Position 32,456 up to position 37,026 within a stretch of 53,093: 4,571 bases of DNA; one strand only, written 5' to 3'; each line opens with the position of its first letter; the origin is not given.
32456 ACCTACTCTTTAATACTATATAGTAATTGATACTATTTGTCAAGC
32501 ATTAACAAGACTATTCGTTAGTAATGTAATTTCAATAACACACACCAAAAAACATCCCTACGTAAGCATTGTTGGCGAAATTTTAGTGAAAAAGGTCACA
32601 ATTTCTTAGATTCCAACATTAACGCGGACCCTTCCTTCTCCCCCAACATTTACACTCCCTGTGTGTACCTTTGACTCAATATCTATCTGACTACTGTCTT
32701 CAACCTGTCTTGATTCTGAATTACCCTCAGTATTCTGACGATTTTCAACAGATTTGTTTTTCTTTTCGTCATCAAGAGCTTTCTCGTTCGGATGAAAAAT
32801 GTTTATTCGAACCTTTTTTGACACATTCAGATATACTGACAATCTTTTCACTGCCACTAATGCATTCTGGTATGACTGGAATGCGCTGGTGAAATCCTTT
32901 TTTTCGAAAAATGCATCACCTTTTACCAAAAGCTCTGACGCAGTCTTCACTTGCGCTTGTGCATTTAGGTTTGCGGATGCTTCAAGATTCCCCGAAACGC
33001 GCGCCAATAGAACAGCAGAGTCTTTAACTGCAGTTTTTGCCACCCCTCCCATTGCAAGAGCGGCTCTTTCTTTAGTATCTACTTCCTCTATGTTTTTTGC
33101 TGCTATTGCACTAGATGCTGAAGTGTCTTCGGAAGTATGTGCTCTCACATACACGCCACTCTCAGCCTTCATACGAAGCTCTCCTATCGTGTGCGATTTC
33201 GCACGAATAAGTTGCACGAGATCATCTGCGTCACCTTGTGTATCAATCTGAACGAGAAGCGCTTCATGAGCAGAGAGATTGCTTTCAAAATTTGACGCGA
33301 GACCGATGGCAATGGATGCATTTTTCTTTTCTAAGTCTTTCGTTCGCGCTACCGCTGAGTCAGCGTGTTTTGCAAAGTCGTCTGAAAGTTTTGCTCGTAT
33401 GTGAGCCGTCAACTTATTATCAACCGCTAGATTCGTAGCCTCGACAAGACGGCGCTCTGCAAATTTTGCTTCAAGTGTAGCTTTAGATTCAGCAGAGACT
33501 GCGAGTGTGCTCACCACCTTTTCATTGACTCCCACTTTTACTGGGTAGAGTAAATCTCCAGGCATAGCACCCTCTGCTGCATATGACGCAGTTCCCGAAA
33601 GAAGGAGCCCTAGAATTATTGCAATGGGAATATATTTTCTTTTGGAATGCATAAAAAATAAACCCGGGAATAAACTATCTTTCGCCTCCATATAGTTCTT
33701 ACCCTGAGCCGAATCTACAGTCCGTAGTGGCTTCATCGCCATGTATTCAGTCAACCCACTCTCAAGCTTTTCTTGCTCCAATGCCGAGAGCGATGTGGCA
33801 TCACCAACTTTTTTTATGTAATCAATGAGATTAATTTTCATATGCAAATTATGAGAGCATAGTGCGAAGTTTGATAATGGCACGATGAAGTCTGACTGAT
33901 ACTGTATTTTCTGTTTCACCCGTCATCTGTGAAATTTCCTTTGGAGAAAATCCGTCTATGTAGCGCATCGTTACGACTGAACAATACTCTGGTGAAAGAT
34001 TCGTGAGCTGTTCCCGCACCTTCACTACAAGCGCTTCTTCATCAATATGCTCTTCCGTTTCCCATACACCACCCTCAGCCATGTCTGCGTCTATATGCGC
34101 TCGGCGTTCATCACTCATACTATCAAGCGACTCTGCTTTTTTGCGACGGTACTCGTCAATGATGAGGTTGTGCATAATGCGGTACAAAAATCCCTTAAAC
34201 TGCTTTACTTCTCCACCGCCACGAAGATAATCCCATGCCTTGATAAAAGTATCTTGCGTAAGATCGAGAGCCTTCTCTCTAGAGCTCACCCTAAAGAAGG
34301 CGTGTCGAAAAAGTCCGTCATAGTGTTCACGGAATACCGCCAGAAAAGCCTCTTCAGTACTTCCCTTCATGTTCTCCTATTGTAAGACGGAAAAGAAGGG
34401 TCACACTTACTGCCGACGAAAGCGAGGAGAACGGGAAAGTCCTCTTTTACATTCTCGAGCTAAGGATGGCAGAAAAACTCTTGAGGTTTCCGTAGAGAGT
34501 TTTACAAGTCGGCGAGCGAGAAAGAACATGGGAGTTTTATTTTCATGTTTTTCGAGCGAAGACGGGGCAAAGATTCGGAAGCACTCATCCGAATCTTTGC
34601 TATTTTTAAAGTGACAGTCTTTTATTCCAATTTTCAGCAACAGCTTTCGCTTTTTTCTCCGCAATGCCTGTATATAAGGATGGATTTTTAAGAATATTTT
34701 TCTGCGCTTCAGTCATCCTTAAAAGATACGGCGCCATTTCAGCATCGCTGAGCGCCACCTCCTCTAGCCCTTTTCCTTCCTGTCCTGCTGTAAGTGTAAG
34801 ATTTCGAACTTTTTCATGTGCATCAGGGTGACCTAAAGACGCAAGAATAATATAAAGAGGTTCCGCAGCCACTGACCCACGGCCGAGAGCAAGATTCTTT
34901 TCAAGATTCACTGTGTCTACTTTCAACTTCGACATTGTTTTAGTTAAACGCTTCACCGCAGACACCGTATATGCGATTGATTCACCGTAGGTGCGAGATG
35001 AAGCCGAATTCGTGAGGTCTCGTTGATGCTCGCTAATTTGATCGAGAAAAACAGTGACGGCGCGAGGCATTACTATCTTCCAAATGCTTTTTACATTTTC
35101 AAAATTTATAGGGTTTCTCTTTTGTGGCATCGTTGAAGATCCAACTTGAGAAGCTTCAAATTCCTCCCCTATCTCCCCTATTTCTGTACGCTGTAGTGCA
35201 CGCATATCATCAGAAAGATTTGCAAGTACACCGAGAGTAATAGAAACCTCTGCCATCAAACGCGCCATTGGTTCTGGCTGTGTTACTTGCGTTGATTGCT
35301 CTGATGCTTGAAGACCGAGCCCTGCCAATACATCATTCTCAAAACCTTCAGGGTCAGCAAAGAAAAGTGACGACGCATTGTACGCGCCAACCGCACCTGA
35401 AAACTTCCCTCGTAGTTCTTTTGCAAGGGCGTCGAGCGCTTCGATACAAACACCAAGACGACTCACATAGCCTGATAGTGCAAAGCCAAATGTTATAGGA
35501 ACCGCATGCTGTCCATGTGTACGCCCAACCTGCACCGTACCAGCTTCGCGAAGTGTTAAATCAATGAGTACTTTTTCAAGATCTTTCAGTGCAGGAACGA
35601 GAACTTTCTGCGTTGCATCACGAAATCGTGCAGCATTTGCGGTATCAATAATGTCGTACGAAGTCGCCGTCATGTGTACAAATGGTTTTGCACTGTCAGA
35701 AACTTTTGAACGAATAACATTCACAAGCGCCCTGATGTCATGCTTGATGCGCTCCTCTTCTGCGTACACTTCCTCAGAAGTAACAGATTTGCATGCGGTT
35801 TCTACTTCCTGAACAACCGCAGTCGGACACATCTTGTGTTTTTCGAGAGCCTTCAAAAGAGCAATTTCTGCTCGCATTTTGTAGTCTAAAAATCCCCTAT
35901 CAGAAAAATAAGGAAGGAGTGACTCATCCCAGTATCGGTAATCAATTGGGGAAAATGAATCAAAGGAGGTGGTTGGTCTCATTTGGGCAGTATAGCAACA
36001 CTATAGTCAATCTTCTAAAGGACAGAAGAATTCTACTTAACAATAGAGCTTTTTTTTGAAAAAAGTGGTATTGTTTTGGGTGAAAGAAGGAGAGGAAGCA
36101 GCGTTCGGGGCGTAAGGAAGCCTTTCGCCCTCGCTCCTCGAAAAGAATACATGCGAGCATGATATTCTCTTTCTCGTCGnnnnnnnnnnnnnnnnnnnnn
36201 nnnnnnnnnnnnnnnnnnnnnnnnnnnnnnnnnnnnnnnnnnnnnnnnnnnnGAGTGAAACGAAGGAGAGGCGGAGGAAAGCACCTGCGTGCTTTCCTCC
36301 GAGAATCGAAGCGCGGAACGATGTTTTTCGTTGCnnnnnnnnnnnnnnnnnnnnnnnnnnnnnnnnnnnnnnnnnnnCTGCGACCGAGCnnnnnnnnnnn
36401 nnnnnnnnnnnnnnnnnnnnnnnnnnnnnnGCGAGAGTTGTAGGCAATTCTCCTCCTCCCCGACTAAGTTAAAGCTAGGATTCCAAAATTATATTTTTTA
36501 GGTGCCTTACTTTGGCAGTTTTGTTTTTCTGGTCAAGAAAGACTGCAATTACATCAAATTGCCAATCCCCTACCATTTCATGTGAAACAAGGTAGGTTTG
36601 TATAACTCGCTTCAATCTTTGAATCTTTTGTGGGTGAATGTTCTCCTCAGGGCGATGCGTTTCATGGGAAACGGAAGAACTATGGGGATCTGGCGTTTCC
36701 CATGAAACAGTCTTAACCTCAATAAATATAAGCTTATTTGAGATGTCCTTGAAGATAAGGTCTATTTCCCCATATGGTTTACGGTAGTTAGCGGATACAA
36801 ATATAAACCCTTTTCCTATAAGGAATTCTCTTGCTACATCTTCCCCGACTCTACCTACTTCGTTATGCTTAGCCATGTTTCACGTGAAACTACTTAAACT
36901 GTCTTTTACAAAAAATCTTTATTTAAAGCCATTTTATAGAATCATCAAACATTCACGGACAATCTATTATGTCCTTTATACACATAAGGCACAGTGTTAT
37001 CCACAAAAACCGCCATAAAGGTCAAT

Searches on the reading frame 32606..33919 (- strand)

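Call 53: search_protein_families(library=pfam, proteins=[window:32606-33919:-], max_evalue=0.001)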
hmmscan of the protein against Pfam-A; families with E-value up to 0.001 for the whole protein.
window:32606-33919:- (437 aa): 1 family
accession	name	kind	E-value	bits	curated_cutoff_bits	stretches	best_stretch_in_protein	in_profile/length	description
PF18915.5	DUF5667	-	2.3e-07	31.6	27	1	117-192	1-73/99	Domain of unknown function (DUF5667)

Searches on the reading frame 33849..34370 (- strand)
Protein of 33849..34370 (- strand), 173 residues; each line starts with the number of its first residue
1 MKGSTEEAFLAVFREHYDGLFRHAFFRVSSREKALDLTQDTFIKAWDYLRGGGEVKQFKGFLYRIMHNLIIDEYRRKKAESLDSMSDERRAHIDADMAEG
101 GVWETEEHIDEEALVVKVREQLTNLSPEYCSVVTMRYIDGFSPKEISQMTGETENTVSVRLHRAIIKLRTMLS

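Call 53: search_protein_families(library=pfam, proteins=[window:33849-34370:-], max_evalue=0.001)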
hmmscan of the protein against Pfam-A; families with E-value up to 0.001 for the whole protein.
window:33849-34370:- (173 aa): 4 families
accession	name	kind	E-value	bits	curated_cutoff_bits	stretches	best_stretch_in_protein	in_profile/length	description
PF04542.20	Sigma70_r2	-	5.3e-13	49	24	1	13-78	2-69/71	Sigma-70 region 2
PF08281.18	Sigma70_r4_2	-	2.2e-12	46.8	25.7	1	118-168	4-54/54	Sigma-70, region 4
PF04545.22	Sigma70_r4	-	1.3e-07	31.4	24.1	1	124-169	4-49/50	Sigma-70, region 4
PF07638.17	Sigma70_ECF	-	3.5e-07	30.7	21.1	1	54-168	71-179/185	ECF sigma factor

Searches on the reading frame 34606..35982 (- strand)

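Call 53: search_protein_families(library=pfam, proteins=[window:34606-35982:-], max_evalue=0.001)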
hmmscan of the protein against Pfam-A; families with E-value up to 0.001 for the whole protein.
window:34606-35982:- (458 aa): 3 families
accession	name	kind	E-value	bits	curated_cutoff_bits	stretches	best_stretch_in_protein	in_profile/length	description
PF00206.25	Lyase_1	-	2.7e-41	142.4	27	1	25-301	13-307/312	Lyase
PF08328.16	ASL_C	-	1.1e-17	64.5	35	1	317-409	1-92/115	Adenylosuccinate lyase C-terminal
PF10397.14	ADSL_C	-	0.00057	20.6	32.7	0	371-443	3-74/79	Adenylosuccinate lyase C-terminus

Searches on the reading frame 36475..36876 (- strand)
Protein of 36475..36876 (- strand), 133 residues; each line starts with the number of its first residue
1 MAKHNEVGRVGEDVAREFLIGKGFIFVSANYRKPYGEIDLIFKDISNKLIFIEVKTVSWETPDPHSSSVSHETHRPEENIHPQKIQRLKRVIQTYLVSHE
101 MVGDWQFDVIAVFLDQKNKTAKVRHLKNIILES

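Call 53: search_protein_families(library=pfam, proteins=[window:36475-36876:-], max_evalue=0.001)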
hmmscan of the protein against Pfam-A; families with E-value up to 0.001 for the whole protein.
window:36475-36876:- (133 aa): 2 families
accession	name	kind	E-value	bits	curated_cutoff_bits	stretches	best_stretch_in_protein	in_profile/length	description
PF02021.23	UPF0102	-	7.1e-19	68.4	23.6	1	11-112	1-80/80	Uncharacterised protein family UPF0102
PF01939.22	NucS_C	-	2.5e-05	24.7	24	1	18-56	14-52/124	Endonuclease NucS C-terminal domain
